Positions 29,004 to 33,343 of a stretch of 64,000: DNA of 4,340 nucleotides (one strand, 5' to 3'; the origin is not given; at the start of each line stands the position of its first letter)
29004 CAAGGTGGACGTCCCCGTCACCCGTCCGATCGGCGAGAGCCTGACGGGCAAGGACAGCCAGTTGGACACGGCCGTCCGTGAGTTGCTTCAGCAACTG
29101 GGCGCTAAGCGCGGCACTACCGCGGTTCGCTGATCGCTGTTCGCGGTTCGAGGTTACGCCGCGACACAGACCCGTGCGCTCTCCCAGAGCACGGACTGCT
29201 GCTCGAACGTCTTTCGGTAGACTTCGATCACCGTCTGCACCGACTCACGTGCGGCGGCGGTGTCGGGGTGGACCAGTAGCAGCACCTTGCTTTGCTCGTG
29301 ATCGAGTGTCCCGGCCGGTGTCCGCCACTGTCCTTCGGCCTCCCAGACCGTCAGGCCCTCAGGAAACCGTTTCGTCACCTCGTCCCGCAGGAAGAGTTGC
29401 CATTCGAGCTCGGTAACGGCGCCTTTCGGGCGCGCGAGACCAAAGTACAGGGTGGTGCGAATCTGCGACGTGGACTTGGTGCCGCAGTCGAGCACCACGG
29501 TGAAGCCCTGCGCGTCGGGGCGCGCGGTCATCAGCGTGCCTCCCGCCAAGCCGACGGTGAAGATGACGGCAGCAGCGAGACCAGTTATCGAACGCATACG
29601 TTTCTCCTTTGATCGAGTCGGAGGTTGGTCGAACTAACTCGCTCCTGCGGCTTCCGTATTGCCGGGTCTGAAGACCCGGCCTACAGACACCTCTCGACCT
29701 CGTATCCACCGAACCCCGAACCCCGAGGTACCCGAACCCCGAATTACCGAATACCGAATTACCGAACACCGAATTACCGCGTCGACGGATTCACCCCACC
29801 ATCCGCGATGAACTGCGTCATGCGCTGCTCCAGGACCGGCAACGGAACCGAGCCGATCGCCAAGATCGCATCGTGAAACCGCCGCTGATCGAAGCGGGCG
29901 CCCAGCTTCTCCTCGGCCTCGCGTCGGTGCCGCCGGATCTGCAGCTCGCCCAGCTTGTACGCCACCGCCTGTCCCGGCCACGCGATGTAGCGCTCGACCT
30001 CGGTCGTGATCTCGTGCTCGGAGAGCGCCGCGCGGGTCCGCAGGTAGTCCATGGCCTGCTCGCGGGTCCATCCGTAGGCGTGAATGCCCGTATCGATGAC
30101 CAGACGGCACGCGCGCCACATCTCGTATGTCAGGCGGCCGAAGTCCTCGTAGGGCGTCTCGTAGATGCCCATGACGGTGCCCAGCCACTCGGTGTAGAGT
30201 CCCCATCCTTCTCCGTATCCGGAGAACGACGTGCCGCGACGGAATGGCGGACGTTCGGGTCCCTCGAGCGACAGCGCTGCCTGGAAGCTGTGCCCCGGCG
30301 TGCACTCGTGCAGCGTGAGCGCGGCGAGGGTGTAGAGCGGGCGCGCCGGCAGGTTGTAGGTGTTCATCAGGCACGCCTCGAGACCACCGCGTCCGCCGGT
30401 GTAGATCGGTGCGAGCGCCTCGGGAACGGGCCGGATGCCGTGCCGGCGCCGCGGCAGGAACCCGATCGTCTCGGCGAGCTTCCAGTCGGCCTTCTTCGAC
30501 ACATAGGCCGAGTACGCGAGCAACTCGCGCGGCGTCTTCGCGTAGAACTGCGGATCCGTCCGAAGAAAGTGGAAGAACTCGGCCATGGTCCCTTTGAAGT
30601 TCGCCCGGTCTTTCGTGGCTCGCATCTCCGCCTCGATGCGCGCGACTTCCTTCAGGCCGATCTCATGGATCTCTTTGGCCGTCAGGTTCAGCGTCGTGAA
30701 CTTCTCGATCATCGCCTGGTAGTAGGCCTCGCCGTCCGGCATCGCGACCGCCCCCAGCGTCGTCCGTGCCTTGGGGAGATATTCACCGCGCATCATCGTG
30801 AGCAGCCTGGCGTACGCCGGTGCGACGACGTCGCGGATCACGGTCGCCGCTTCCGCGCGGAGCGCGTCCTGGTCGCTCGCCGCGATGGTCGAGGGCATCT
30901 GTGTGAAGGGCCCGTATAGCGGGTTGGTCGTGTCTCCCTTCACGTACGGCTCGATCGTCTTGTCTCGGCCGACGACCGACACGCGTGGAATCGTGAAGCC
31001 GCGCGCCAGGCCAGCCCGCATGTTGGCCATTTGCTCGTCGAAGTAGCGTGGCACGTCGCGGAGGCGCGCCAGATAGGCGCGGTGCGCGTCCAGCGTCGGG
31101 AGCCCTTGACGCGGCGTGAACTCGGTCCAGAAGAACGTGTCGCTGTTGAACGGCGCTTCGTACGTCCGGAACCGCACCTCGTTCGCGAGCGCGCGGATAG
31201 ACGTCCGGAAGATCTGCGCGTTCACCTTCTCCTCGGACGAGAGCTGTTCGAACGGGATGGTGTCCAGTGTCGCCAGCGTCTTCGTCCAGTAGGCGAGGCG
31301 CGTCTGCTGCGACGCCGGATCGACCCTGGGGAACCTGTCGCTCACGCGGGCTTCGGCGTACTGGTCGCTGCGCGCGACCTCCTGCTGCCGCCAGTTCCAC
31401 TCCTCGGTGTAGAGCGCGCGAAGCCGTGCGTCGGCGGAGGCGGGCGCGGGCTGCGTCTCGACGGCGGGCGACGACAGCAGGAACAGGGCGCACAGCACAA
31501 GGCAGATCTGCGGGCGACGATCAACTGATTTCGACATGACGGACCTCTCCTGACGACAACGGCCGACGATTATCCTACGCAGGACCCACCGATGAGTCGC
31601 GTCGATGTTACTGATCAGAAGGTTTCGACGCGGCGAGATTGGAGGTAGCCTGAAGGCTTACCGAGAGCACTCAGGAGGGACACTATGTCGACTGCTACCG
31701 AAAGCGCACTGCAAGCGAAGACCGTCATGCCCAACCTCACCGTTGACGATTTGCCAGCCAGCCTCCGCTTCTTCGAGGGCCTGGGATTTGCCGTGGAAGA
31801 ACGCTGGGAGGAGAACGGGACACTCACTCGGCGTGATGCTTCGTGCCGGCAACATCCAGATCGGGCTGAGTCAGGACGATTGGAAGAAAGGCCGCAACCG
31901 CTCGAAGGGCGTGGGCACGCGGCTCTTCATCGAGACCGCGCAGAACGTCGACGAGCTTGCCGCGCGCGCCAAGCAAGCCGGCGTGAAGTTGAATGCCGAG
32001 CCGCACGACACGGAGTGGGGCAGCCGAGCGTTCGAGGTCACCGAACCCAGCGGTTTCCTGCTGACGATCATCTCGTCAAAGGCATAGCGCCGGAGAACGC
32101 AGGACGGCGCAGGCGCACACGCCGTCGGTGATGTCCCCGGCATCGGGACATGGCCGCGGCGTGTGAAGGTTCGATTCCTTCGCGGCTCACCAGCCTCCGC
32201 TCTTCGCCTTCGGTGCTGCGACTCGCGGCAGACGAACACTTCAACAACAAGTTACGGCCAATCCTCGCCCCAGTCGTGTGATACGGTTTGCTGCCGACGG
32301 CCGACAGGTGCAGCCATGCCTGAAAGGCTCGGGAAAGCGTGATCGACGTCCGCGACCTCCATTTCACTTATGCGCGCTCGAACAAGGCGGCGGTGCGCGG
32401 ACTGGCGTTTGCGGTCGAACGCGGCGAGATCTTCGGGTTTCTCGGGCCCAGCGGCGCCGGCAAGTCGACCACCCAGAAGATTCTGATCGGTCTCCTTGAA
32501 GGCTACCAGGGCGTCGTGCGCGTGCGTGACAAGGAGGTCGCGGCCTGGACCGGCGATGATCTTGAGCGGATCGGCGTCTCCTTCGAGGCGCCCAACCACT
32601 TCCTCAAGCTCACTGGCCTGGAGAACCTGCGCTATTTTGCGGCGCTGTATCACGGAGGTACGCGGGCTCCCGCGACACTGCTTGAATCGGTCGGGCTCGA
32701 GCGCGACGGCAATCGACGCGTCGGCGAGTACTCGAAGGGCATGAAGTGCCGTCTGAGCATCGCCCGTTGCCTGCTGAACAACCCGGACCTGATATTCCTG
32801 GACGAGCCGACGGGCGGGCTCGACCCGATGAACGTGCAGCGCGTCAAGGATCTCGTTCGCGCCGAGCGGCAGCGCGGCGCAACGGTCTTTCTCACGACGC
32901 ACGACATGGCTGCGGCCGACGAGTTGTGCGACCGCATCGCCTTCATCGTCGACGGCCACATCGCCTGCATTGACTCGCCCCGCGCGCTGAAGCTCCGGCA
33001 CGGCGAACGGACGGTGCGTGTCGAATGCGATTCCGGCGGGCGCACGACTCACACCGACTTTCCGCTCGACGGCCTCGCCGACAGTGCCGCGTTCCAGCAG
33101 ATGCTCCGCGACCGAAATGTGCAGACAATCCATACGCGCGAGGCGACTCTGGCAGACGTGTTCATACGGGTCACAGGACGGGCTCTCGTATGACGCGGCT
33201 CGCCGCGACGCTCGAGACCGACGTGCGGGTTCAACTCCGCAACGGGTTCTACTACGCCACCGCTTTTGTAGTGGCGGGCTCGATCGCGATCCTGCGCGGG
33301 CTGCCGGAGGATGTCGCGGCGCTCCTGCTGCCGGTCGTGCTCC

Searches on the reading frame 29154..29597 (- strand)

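Call 63: search_protein_families(library=pfam, proteins=[window:29154-29597:-], max_evalue=0.001)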
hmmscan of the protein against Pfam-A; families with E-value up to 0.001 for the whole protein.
window:29154-29597:- (147 aa): 1 family
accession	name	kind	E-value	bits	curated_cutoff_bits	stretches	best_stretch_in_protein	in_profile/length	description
PF12098.13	DUF3574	-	2.3e-33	114.6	25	1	47-145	1-101/103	Protein of unknown function (DUF3574)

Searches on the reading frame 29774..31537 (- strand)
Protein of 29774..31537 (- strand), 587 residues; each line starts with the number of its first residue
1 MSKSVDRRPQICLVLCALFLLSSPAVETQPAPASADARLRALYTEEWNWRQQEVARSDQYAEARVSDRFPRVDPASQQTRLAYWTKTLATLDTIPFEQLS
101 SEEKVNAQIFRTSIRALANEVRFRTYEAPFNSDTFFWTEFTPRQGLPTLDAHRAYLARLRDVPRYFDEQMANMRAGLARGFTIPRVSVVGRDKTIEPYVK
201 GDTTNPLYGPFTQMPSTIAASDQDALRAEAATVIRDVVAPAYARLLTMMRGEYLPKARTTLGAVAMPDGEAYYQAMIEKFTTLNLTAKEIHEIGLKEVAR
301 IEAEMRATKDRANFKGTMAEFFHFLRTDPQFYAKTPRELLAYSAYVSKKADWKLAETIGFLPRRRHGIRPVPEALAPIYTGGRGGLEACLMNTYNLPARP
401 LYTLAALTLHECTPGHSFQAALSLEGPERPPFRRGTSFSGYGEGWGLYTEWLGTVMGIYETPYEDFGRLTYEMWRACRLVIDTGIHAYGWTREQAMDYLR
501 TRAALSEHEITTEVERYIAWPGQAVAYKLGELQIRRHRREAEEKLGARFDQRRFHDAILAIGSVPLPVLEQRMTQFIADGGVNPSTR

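Call 63: search_protein_families(library=pfam, proteins=[window:29774-31537:-], max_evalue=0.001)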
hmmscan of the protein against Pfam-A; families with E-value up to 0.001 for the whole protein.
window:29774-31537:- (587 aa): 1 family
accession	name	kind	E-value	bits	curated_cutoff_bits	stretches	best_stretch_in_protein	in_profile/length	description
PF05960.17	DUF885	-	5.1e-145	485.5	32.4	1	66-573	13-532/532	Bacterial protein of unknown function (DUF885)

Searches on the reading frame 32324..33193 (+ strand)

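Call 91: search_protein_families(library=pfam, proteins=[window:32324-33193:+], max_evalue=0.001)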
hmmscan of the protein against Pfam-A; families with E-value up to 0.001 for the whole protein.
window:32324-33193:+ (289 aa): 2 families
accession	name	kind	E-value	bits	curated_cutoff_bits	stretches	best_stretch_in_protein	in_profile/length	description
PF00005.33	ABC_tran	-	6.6e-26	92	25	1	25-163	2-136/137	ABC transporter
PF13304.12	AAA_21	-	9.9e-09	36.1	27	1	107-196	220-301/304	AAA domain, putative AbiEii toxin, Type IV TA system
